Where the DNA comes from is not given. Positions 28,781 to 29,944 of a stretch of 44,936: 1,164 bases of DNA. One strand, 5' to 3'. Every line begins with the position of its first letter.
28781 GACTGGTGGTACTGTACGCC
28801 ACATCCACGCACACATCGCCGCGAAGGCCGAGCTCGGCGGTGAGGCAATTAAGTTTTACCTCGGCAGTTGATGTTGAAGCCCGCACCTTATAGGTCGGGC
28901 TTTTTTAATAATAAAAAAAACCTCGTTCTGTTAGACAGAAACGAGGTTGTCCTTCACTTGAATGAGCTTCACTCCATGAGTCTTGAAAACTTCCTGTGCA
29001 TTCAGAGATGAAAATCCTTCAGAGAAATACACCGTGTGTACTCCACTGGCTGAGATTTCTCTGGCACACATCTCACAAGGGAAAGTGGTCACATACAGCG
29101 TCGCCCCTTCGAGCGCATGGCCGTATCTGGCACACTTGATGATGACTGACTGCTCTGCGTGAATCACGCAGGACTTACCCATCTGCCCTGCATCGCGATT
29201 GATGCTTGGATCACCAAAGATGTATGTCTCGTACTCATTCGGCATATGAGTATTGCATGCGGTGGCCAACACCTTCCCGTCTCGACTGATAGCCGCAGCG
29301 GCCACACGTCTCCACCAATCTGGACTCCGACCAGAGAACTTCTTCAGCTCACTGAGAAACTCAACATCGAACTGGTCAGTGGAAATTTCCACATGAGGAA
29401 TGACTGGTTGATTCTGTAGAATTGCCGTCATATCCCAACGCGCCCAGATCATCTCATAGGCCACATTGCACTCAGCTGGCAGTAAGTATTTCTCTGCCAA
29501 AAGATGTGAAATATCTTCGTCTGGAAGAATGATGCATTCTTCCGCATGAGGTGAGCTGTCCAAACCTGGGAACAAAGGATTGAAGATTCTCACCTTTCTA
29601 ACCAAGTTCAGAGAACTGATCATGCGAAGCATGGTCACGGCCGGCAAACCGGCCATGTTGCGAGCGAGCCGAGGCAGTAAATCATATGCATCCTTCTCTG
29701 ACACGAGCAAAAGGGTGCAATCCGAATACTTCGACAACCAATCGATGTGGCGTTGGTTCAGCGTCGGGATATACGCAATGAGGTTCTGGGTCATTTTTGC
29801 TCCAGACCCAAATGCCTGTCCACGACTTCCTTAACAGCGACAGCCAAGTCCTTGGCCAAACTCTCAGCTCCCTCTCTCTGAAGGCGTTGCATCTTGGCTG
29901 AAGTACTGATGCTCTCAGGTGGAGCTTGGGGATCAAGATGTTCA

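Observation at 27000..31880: Compositionally foreign pyrimidine-deoxynucleotide module wedged between argS and the secE-nusG-rplK operon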

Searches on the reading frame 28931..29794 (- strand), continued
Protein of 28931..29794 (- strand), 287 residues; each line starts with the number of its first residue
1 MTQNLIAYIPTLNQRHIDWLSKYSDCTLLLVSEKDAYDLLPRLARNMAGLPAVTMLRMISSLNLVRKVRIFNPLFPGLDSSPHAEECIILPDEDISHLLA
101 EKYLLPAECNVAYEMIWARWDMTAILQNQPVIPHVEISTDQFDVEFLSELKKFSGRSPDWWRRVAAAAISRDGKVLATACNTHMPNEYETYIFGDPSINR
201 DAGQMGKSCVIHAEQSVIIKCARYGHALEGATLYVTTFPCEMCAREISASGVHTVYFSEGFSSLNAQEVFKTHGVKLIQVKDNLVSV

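Call 25: fold_search(model_id=the predicted structure, library=pdb)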
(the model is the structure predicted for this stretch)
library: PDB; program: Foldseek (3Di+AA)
matches with E <= 10: 1029; with E <= 0.001: 143
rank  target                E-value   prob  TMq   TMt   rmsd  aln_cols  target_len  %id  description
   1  2w4l_D                2.4e-10  1.00  0.39  0.71   5.7       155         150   21  Human dCMP deaminase (released 2009-01-13)
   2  2w4l_F                2.5e-10  1.00  0.35  0.61   6.5       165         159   19  Human dCMP deaminase (released 2009-01-13)
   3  1vq2                  2.9e-10  1.00  0.42  0.67   4.5       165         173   22  CRYSTAL STRUCTURE OF T4-BACTERIOPHAGE DEOXYCYTIDYLATE DEAMINASE, MUTANT R115E (released 2004-12-21)
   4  4p9c_H                4.9e-10  1.00  0.38  0.78   5.0       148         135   22  Crystal structure of dCMP deaminase from the cyanophage S-TIM5 in complex with dCMP and dUMP (released 2014-11-26)
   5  2w4l_A                4.9e-10  1.00  0.35  0.61   6.3       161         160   19  Human dCMP deaminase (released 2009-01-13)
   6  7fh4_A                5.9e-10  1.00  0.38  0.74   5.5       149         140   26  Chlorovirus PBCV-1 bi-functional dCMP/dCTP deaminase bi-DCD (released 2022-07-06)
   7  2w4l_C                6.3e-10  1.00  0.34  0.66   5.7       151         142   22  Human dCMP deaminase (released 2009-01-13)
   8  2w4l_E                6.7e-10  1.00  0.35  0.60   6.5       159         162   21  Human dCMP deaminase (released 2009-01-13)
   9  4p9c_A                8.0e-10  1.00  0.39  0.77   4.8       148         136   22  Crystal structure of dCMP deaminase from the cyanophage S-TIM5 in complex with dCMP and dUMP (released 2014-11-26)
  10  4p9e                  1.0e-09  1.00  0.37  0.81   4.4       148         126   22  Crystal structure of dCMP deaminase from the cyanophage S-TIM5 in apo form (released 2014-11-26)
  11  2hvw_A                2.7e-09  1.00  0.39  0.73   5.7       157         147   21  Crystal structure of dCMP deaminase from Streptococcus mutans (released 2007-09-11)
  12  5c2o_A                4.4e-09  1.00  0.39  0.74   6.3       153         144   23  Crystal structure of Streptococcus mutans Deoxycytidylate Deaminase complexed with dTTP (released 2016-07-13)
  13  2hvw_B                5.6e-09  1.00  0.39  0.74   5.5       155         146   21  Crystal structure of dCMP deaminase from Streptococcus mutans (released 2007-09-11)
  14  2w4l_B                7.5e-09  1.00  0.35  0.61   6.8       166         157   20  Human dCMP deaminase (released 2009-01-13)
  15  2hvv_A                1.4e-08  1.00  0.38  0.73   5.9       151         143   20  Crystal structure of dCMP deaminase from Streptococcus mutans (released 2007-09-11)
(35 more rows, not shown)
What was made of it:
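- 28931..29794 (-): Degenerate cytidylyltransferase-fold domain (aa 1-140) fused to a dCMP-type deaminase (aa about 145-287). The full-length model matches dCMP deaminases (2w4l, 1vq2, 4p9c; E about 1e-10; call 25).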

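Call 74: find_related_loci(query=A1, collection=viral_contigs, flank=8000)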
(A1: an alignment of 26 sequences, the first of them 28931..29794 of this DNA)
Query A1 (287 aa) in viral_contigs; peptide patterns used: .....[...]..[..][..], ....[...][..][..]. (x = any residue, [..] = any of these).
10 stretches matched a pattern; 1 encode a relative of the query (tblastn E <= 1e-3); 1 distinct loci.
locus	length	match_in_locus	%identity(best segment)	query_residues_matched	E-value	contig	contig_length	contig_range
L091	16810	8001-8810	31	3-280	8e-37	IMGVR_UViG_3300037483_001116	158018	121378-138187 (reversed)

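Call 87: search_dna_similar(query=window:28931-29794:-, collection=phages, mode=protein, max_evalue=0.00001, max_rows=10)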
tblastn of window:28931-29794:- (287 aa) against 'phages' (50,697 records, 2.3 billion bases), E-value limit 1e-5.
Records with a match: 1028; places in all: 1028; records where one place covers at least 80% of the query: 0.
Best place of each record, by identity: <60% 1028.
By first word of the organism name: Escherichia 538; Vibrio 78; Shigella 77; Acinetobacter 70; Enterobacteria 40; Salmonella 28; Yersinia 27; Aeromonas 26; Citrobacter 15; Clostridium 10; and 32 more.
By host as written in the record: Escherichia coli 233; - 171; Escherichia coli B 23; Acinetobacter baumannii 22; Escherichia coli O157:H7 21; Shigella sp. 21; Escherichia coli str. K-12 substr. MG1655 16; Escherichia coli K-12 14; and 256 more.
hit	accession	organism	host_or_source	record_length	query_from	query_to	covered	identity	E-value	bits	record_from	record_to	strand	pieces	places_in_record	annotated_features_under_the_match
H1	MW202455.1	Caudoviricetes sp.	Manatee Spring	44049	96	279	64%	28.0%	9e-8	59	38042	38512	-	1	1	hypothetical protein | DNA polymerase | dan ligase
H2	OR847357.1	Listeria phage LM 4-11-1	Listeria monocytogenes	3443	126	281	54%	31.3%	4e-11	69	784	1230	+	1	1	record has no annotation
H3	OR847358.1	Listeria phage LM 4-11-1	Listeria monocytogenes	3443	126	281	54%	31.3%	4e-11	69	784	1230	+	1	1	record has no annotation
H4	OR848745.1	Listeria phage LM 4-14-1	Listeria monocytogenes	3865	126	281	54%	31.3%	4e-11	69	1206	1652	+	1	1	record has no annotation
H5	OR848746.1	Listeria phage LM 4-14-1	Listeria monocytogenes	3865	126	281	54%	31.3%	4e-11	69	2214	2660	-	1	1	record has no annotation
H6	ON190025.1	Vibrio phage PVA23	Vibrio sp.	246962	142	282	49%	32.2%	2e-7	58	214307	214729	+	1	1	deoxycytidylate deaminase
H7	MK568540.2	Vibrio phage Va3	Vibrio alginolyticus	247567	142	282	49%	32.2%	2e-7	58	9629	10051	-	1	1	deoxycytidylate deaminase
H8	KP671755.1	Vibrio phage ValKK3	Vibrio alginolyticus ATCC 17749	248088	142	282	49%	32.2%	2e-7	58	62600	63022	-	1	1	deoxycytidylate deaminase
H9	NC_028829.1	Vibrio phage ValKK3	Vibrio alginolyticus ATCC 17749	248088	142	282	49%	32.2%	2e-7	58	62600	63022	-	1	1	dCMP deaminase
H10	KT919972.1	Vibrio phage phi-Grn1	Vibrio alginolyticus V1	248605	142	282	49%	32.2%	2e-7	58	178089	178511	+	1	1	dCMP deaminase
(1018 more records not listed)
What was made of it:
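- Only one IMG/VR contig has the fused deaminase, and no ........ phage covers the N-domain (calls 74, 87).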

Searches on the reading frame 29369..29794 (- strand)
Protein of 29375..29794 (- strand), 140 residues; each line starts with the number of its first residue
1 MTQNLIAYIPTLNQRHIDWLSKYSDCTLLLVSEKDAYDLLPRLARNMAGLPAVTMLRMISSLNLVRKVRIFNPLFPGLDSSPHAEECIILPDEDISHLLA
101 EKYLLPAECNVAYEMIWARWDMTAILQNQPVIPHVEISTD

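Call 10: search_protein_families(library=pfam, proteins=[window:29375-29794:-], max_evalue=10)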
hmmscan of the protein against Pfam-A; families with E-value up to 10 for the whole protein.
window:29375-29794:- (140 aa): 0 families

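Call 34: search_solved_structures(query=A3, max_evalue=10, show_alignments=2)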
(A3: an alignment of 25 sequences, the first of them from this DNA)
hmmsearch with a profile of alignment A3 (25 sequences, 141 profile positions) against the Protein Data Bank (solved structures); distinct sequences matched with E-value up to 10: 2.
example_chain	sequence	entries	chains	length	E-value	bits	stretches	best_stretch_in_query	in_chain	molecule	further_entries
6jlh_A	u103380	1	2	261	0.12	15.6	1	76-122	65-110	Secretagogin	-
2be4_A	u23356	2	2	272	0.13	15.4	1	76-122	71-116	hypothetical protein LOC449832 | Protein Zgc:100843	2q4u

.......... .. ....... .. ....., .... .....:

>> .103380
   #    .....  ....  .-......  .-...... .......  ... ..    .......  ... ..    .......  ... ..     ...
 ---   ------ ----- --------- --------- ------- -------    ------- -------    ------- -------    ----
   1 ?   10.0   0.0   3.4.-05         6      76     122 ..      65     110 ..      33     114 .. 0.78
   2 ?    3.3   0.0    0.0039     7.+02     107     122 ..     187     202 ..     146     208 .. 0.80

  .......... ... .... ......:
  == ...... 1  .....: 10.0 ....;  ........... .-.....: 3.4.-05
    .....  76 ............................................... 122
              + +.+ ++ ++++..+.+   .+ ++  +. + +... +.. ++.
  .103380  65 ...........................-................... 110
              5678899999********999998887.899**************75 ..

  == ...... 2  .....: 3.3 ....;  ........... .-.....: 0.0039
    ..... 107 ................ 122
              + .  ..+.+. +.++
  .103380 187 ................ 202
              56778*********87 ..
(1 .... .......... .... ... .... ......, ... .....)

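Call 38: predict_structure(alignment_id=A3)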
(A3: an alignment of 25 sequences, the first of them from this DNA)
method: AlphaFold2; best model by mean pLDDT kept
length: 142 residues; sequences in the alignment: 25
mean_pLDDT: 83.3   pTM: 0.74
mean pLDDT of the five models: 83.3, 81.9, 81.5, 79.9, 79.3
residues with pLDDT >= 90: 88; 70-90: 15; 50-70: 32; < 50: 7
segments of 3 or more residues with pLDDT < 50: none
pLDDT, mean of each block of 10 residues (from residue 1): 89 93 95 95 83 97 96 69 75 95 92 81 51 63 43
secondary structure, 60 per line:
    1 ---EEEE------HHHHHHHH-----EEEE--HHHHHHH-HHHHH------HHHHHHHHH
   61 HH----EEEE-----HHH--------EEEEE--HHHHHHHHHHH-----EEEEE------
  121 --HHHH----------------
elements in order: E4-7 H14-21 E27-30 H33-39 H41-45 H52-62 E67-70 E87-91 H94-104 E110-114 H123-126

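Call 41: fold_search(model_id=the predicted structure, library=pdb)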
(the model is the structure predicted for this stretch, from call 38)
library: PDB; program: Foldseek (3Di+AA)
matches with E <= 10: 761; with E <= 0.001: 1
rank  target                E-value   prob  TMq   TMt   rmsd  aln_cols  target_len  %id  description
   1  2b7l_A                9.1e-04  1.00  0.50  0.60   4.8       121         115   13  Crystal Structure of CTP:Glycerol-3-Phosphate Cytidylyltransferase from Staphylococcus aureus (released 2006-06-27)
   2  5xf2_B                2.4e-03  1.00  0.54  0.50   5.1       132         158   12  Crystal structure of SeMet-HldC from Burkholderia pseudomallei (released 2017-07-19)
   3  5x3d                  4.6e-03  1.00  0.50  0.55   4.9       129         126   13  Crystal structure of HEP-CMP-bound form of cytidylyltransferase (CyTase) domain of Fom1 from Streptomyces wedmorensis (released 2017-09-13)
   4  3glv_A                6.8e-03  1.00  0.51  0.57   4.9       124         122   13  Crystal structure of the lipopolysaccharide core biosynthesis protein from Thermoplasma volcanium GSS1 (released 2009-05-12)
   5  1coz_A                8.2e-03  1.00  0.54  0.59   5.1       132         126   13  CTP:GLYCEROL-3-PHOSPHATE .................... FROM BACILLUS SUBTILIS (released 1999-10-06)
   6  5xf2_E                1.6e-02  0.99  0.51  0.50   4.8       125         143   12  Crystal structure of SeMet-HldC from Burkholderia pseudomallei (released 2017-07-19)
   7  5xf2_A                2.6e-02  0.99  0.50  0.50   4.7       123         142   12  Crystal structure of SeMet-HldC from Burkholderia pseudomallei (released 2017-07-19)
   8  6an0                  2.6e-02  0.54  0.32  0.14   8.8       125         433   17  Crystal Structure of Histidinol Dehydrogenase from Elizabethkingia anophelis (released 2017-08-23)
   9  8xsv_A                2.8e-02  0.91  0.49  0.46   5.3       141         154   14  crystal structure of PPAT mutant P8A (released 2024-10-30)
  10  8t64_D                3.0e-02  0.72  0.37  0.37  10.4       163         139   11  Apo Cam1(42-206) (released 2024-01-10)
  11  3otw_B                3.6e-02  0.93  0.51  0.47   5.1       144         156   17  Structural and Functional Studies of Helicobacter pylori Wild-Type and Mutated Proteins Phosphopantetheine adenylyltra (released 2011-09-14)
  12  2g70_B                3.6e-02  0.44  0.26  0.16   9.6       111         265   15  Structure of human PNMT in complex with inhibitor 3-hydroxymethyl-7-nitro-THIQ and AdoMet (SAM) (released 2007-02-13)
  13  3hce_A                5.4e-02  0.41  0.26  0.17   9.1       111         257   14  Crystal Structure of E185D hPNMT in Complex With Octopamine and AdoHcy (released 2009-08-25)
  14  2onz_B                5.7e-02  0.35  0.25  0.16   9.6       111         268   14  Structure of K57A hPNMT with inhibitor 7-(N-4-chlorophenylaminosulfonyl)-THIQ and AdoHcy (released 2007-10-09)
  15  2an3_A                7.4e-02  0.35  0.26  0.17   8.8       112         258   15  Structure of PNMT with S-adenosyl-L-homocysteine and the semi-rigid analogue acceptor substrate cis-(1R,2S)-2-amino-1- (released 2006-03-14)
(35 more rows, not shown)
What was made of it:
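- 28931..29794 (-): The N-domain model (pLDDT 83) matches TagD 2b7l (E=9e-4), HldC, Fom1 CyTase and PPAT (call 41).
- On Cytidylyltransferase family: N-domain of the deaminase: The fold is matched (TagD 2b7l E=9e-4, TM 0.50-0.60; call 41).
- On Anti-phage dCTP deaminase (NF041025; PADLOC dCTPase): The N-domain is a cytidylyltransferase fold (call 41).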

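Call 61: search_protein_representatives(alignment_id=A3)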
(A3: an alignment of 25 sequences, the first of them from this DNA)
Query: 25 sequences, 141 profile positions. Proteins with E-value up to 0.001 (for the whole library): 478; up to 1e-10: 276; up to 1e-30: 13. The best 150 are listed.
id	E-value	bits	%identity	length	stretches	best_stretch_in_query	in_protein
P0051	2.1e-54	199.5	-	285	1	2-139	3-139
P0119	1.4e-50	187.1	-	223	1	1-139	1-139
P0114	1.7e-48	180.4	-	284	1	1-141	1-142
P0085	1.7e-47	177.1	-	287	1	1-140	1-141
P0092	2.4e-47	176.6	-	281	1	1-140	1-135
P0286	7.7e-46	171.8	-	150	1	1-126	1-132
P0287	2.8e-42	160.2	-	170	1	1-141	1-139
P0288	3.1e-42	160.1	-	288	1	3-140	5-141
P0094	5.6e-41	156.0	-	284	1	1-141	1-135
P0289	1.9e-39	151.1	-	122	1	1-126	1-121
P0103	2.3e-37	144.3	-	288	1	1-140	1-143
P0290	3.3e-37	143.8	-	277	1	1-141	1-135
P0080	8.0e-33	129.6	-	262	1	34-139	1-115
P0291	1.6e-26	109.2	-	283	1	3-139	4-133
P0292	3.4e-26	108.1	-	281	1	1-137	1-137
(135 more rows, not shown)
